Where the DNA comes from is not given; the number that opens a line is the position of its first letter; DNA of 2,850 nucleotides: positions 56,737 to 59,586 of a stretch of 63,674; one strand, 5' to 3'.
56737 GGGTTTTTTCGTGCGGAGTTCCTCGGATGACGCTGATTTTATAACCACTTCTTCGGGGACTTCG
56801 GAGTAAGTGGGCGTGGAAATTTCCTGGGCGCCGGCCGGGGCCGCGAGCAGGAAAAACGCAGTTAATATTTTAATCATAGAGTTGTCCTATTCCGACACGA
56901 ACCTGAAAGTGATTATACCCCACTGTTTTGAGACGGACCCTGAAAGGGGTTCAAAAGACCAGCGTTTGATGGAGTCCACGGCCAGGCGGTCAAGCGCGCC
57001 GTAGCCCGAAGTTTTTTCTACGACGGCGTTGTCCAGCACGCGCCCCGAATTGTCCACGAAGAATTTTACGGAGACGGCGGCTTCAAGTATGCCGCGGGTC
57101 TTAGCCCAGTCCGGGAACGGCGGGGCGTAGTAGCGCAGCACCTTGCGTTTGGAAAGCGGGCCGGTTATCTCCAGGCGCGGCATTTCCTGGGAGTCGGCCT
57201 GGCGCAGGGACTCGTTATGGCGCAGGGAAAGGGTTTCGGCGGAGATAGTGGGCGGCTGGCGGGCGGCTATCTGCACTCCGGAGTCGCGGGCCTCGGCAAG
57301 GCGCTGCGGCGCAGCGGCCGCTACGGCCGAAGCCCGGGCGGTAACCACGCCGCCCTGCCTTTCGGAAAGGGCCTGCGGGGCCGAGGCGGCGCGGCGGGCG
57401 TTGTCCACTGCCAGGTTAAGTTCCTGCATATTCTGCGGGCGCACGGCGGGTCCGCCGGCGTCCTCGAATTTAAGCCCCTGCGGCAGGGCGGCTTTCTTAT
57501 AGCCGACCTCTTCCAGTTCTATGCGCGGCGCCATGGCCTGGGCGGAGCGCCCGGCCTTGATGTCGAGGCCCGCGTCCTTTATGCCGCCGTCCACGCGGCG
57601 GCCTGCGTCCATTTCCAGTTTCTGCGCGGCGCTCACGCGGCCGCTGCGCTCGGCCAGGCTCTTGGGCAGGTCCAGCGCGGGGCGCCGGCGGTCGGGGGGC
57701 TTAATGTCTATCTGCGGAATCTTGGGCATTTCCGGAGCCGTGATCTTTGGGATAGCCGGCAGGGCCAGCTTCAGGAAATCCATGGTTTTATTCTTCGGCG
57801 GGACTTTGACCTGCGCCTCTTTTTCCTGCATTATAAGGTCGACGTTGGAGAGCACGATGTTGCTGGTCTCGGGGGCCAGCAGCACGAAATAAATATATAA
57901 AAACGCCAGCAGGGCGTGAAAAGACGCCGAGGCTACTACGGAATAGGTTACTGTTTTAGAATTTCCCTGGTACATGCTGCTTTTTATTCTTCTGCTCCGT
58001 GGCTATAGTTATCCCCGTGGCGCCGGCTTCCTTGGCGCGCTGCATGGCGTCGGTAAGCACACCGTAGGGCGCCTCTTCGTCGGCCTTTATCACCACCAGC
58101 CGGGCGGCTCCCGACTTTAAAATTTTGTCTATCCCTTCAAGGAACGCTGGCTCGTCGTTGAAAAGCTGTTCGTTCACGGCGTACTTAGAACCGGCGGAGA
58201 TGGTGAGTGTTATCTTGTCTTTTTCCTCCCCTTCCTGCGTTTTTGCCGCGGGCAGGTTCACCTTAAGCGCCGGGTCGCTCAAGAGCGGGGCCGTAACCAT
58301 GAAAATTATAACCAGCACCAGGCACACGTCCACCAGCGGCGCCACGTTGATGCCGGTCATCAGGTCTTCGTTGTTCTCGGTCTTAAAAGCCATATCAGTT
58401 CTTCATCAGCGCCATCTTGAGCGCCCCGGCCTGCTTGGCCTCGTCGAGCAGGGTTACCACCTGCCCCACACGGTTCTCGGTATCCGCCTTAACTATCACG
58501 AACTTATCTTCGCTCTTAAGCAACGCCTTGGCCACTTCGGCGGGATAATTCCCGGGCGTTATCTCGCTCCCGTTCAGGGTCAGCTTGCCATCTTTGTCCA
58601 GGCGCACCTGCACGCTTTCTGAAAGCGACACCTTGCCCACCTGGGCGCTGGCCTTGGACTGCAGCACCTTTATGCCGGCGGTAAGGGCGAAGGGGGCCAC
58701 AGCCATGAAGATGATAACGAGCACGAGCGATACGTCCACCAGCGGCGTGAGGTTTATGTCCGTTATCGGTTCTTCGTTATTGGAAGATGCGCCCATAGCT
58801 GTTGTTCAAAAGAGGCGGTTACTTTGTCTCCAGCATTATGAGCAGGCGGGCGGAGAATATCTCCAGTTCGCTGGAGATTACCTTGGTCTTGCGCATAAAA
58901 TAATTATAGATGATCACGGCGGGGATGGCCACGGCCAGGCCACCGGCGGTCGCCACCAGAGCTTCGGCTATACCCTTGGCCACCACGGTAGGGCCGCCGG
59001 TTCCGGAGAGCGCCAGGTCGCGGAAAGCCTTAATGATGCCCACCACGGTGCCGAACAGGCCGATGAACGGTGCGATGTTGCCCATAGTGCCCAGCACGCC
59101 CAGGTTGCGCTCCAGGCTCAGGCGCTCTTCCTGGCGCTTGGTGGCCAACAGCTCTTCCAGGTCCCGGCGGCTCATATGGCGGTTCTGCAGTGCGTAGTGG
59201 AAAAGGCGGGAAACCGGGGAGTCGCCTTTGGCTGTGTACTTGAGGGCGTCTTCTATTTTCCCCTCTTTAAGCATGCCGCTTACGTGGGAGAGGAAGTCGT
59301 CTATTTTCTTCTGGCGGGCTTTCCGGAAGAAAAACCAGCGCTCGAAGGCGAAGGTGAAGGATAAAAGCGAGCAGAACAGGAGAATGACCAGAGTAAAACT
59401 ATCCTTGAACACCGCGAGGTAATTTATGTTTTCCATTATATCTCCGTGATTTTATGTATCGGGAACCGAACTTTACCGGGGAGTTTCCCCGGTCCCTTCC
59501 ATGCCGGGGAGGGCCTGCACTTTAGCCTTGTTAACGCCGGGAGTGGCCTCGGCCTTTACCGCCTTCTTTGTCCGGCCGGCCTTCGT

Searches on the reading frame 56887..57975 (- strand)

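Call 33: search_protein_families(library=pfam, proteins=[window:56887-57975:-], max_evalue=0.1)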
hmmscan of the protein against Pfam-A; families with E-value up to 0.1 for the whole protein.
window:56887-57975:- (362 aa): 2 families
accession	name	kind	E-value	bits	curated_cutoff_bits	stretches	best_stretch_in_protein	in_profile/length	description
PF03544.19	TonB_C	-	4.6e-08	33.8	24.6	1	284-359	2-77/79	Gram-negative bacterial TonB protein C-terminal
PF11203.13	EccE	-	0.034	15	23.7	0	100-147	15-62/97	Putative type VII ESX secretion system translocon, EccE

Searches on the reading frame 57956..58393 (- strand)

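Call 33: search_protein_families(library=pfam, proteins=[window:57956-58393:-], max_evalue=0.1)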
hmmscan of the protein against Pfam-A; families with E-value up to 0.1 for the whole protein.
window:57956-58393:- (145 aa): 1 family
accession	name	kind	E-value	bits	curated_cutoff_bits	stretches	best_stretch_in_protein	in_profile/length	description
PF02472.21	ExbD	-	1.2e-25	90.4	25.4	1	9-134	2-127/128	Biopolymer transport protein ExbD/TolR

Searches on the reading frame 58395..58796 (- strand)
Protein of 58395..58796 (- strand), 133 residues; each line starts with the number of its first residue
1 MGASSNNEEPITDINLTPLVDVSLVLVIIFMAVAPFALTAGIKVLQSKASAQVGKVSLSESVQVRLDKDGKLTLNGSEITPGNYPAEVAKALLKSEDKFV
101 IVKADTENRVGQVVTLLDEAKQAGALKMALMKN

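Call 33: search_protein_families(library=pfam, proteins=[window:58395-58796:-], max_evalue=0.1)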
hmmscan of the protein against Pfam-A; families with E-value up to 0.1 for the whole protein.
window:58395-58796:- (133 aa): 1 family
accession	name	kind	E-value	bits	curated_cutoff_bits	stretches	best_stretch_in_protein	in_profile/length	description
PF02472.21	ExbD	-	9.2e-20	71.5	25.4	1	9-130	3-123/128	Biopolymer transport protein ExbD/TolR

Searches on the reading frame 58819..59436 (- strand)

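Call 33: search_protein_families(library=pfam, proteins=[window:58819-59436:-], max_evalue=0.1)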
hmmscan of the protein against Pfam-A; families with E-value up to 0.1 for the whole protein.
window:58819-59436:- (205 aa): 1 family
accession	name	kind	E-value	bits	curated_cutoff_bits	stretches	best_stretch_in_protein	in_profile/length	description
PF01618.21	MotA_ExbB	-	1.8e-34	118.7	22.9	1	72-192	3-126/127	MotA/TolQ/ExbB proton channel family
